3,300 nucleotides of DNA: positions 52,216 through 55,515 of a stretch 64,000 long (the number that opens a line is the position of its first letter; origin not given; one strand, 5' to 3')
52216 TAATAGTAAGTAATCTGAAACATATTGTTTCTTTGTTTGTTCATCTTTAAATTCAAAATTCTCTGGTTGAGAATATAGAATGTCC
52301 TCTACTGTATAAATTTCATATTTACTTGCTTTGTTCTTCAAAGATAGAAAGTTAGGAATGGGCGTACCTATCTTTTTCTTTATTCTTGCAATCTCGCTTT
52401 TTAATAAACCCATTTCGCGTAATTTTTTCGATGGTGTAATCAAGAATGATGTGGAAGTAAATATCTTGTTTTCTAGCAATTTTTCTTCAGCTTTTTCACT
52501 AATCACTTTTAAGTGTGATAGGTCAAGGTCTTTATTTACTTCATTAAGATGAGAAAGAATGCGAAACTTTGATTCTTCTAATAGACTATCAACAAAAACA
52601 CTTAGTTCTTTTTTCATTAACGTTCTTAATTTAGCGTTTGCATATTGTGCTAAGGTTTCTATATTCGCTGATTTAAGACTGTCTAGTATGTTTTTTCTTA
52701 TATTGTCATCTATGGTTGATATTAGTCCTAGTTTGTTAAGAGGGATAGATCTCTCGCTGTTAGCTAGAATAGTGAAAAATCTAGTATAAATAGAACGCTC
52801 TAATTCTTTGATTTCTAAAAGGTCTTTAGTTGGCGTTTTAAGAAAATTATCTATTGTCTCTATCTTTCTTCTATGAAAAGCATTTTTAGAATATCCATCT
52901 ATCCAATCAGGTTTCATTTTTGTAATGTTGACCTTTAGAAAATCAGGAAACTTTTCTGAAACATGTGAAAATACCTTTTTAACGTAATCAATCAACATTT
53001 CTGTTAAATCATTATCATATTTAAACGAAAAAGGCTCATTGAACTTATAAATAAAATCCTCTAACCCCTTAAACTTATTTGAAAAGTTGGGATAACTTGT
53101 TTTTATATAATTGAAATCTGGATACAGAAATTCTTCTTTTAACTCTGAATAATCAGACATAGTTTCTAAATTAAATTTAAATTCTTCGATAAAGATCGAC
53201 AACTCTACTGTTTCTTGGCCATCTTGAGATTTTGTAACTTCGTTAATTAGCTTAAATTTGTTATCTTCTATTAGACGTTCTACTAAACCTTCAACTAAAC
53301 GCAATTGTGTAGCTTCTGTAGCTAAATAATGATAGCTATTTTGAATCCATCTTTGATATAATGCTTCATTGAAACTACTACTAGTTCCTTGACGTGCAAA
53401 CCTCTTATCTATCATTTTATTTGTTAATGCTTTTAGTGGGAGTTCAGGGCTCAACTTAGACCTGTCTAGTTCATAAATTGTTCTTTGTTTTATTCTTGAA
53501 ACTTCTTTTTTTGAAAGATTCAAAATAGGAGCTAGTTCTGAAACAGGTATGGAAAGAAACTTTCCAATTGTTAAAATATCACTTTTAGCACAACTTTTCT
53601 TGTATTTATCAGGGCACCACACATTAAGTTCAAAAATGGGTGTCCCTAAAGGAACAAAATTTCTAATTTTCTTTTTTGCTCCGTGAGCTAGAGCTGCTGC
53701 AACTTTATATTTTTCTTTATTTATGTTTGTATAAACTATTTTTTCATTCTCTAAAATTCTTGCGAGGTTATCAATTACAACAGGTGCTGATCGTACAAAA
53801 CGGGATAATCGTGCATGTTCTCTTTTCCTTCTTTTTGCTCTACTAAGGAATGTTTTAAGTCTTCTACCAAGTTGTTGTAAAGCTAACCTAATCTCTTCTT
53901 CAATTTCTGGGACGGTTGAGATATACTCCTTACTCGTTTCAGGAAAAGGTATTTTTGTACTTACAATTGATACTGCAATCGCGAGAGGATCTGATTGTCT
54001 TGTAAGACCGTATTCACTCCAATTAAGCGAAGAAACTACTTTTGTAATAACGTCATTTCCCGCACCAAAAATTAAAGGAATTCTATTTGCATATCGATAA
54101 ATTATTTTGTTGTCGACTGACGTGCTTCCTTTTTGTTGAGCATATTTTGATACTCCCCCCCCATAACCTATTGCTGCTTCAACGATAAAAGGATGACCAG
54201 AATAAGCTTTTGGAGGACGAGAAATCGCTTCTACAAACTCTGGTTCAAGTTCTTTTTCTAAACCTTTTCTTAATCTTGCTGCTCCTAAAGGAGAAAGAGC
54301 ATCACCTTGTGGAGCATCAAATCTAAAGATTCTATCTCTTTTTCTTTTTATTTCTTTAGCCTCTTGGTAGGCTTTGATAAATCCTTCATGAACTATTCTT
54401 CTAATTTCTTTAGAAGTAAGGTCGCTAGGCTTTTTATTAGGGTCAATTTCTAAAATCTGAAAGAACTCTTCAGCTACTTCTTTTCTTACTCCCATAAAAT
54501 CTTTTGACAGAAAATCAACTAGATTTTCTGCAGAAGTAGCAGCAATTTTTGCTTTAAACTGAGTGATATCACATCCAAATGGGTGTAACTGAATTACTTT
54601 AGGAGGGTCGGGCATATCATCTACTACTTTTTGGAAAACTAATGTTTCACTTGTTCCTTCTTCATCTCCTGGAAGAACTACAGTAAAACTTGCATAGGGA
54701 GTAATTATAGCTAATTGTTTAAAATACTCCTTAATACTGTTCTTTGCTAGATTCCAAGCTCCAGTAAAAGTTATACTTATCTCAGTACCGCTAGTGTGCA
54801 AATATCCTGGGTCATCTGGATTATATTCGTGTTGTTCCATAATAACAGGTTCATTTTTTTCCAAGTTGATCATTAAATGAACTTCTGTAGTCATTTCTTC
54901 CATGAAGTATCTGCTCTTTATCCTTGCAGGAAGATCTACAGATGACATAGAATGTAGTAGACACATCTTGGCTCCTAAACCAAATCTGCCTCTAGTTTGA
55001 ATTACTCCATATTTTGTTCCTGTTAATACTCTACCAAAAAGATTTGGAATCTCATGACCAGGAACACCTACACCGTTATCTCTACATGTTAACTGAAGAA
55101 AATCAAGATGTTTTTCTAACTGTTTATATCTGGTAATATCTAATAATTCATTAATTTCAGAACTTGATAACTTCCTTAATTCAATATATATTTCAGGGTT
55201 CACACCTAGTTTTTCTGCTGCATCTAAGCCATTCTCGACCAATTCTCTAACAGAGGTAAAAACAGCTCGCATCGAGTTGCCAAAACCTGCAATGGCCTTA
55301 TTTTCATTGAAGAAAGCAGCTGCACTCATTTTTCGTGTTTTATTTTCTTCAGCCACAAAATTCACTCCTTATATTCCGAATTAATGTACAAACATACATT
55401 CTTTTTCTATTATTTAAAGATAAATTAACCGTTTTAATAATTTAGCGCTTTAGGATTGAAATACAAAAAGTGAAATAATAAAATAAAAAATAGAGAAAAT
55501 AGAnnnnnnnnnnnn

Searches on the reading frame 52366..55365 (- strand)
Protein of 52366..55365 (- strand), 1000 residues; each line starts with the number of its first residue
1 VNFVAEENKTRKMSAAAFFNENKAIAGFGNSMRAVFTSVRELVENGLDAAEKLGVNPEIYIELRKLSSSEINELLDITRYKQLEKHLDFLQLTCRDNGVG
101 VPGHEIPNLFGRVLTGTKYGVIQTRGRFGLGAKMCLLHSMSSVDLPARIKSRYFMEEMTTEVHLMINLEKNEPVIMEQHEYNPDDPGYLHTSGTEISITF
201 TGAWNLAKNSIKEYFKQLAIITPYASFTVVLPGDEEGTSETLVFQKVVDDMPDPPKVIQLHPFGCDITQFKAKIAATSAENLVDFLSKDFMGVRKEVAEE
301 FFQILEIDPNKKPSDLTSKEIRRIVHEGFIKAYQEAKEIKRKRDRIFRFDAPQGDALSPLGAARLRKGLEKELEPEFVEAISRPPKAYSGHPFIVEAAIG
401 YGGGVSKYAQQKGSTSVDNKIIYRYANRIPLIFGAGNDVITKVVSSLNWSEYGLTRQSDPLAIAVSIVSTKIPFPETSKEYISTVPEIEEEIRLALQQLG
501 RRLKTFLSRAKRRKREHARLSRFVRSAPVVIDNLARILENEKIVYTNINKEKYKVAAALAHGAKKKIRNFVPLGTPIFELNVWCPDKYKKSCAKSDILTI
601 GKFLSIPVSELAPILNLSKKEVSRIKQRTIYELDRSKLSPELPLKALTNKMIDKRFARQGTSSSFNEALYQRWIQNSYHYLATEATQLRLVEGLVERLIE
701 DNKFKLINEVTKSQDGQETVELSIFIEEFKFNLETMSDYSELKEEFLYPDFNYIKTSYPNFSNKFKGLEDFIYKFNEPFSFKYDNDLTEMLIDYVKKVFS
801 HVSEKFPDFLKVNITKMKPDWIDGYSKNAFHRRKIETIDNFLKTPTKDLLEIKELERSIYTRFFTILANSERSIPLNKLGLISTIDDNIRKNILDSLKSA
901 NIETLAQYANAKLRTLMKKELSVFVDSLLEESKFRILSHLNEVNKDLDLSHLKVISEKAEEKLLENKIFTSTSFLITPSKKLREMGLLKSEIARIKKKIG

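Call 57: search_protein_families(library=pfam, proteins=[window:52366-55365:-], max_evalue=0.00001)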
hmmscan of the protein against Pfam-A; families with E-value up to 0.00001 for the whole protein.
window:52366-55365:- (1000 aa): 1 family
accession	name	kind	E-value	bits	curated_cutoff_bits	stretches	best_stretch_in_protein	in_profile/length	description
PF09239.17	Topo-VIb_trans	-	7.5e-58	195.2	24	1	352-518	1-158/159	Topoisomerase VI B subunit, transducer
